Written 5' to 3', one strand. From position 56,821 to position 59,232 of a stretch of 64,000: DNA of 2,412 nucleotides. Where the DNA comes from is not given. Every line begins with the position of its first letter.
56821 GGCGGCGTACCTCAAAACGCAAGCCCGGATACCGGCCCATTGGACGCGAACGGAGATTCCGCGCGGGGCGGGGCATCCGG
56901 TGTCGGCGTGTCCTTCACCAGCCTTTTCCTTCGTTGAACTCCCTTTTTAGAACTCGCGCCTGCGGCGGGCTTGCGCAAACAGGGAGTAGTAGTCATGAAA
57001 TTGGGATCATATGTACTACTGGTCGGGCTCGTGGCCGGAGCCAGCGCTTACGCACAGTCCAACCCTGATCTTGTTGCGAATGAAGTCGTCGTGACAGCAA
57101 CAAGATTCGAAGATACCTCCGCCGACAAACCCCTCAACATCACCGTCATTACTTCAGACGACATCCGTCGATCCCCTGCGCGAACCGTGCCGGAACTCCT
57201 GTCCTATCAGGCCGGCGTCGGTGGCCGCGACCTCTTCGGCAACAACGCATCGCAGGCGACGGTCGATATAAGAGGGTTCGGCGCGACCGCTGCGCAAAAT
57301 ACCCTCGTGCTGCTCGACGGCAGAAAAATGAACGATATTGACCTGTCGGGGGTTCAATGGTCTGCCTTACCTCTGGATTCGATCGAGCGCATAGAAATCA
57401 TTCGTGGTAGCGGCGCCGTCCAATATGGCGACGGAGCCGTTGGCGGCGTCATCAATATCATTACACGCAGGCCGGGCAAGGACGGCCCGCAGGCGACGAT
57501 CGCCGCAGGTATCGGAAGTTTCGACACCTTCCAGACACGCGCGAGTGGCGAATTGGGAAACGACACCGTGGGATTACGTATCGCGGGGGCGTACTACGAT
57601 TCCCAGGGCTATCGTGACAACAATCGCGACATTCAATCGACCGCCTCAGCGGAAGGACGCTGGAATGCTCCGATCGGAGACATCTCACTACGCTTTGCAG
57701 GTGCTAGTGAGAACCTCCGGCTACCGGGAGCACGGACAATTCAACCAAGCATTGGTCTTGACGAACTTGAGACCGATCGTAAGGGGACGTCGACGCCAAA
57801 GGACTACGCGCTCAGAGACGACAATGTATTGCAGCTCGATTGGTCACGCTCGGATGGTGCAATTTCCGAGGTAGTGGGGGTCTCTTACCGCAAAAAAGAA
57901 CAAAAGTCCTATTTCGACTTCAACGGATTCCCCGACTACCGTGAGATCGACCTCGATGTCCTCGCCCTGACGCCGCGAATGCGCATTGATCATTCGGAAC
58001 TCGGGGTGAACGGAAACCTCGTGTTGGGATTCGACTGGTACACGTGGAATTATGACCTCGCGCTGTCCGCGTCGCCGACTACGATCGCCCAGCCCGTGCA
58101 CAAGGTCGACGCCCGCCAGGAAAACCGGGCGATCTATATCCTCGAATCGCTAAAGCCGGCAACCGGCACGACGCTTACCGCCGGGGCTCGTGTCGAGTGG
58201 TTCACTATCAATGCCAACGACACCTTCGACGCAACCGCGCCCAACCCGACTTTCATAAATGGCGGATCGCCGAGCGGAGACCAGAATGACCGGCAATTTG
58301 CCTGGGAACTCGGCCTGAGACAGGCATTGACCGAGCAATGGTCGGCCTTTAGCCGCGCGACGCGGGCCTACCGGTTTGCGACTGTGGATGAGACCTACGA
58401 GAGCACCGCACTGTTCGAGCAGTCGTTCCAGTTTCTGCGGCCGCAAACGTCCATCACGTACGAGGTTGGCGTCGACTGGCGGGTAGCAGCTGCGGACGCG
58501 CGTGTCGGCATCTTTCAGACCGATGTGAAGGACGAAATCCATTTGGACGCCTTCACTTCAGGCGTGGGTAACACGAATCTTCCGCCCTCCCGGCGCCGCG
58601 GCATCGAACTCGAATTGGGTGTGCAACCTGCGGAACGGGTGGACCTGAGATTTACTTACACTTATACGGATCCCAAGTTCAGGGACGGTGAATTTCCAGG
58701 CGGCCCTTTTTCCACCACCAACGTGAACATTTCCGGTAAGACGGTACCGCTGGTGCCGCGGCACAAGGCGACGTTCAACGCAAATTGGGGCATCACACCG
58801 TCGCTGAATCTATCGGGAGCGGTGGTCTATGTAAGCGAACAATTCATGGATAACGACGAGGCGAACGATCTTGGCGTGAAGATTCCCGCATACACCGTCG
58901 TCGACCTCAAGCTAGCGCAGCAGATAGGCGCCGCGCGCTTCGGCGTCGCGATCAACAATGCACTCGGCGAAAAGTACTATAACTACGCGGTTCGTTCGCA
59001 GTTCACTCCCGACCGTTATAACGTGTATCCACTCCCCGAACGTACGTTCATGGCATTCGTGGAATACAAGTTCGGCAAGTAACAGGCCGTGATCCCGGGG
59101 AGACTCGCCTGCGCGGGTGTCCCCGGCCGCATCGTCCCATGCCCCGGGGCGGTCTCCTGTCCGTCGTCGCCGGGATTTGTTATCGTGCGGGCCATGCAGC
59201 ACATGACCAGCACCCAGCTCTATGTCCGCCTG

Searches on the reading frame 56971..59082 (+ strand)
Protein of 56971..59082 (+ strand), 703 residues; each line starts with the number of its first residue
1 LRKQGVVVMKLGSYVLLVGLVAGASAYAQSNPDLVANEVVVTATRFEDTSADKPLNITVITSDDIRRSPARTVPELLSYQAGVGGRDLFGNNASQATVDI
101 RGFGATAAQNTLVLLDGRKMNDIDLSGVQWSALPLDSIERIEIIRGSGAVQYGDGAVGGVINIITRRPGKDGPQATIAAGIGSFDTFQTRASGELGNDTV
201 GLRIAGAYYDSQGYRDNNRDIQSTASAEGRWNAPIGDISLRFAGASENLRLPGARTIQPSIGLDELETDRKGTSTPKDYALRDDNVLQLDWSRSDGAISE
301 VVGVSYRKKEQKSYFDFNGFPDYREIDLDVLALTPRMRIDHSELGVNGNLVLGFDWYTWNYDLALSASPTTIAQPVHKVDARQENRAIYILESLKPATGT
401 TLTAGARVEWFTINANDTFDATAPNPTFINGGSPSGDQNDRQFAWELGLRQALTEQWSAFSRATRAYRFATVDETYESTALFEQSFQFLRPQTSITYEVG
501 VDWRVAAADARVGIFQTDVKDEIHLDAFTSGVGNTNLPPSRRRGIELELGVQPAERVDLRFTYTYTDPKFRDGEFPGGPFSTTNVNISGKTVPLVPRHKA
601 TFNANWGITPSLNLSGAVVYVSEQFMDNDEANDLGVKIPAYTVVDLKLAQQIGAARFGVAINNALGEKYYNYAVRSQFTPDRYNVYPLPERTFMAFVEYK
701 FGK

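Call 88: search_protein_families(library=pfam, proteins=[window:56971-59082:+], max_evalue=0.00001)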
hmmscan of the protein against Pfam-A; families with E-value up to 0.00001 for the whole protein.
window:56971-59082:+ (703 aa): 2 families
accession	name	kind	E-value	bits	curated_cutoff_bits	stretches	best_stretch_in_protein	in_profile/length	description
PF00593.30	TonB_dep_Rec_b-barrel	-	1.5e-41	144.2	27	1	230-663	20-435/436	TonB dependent receptor-like, beta-barrel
PF07715.20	Plug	-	4.4e-24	85.5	23.9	1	52-160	4-107/107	TonB-dependent Receptor Plug Domain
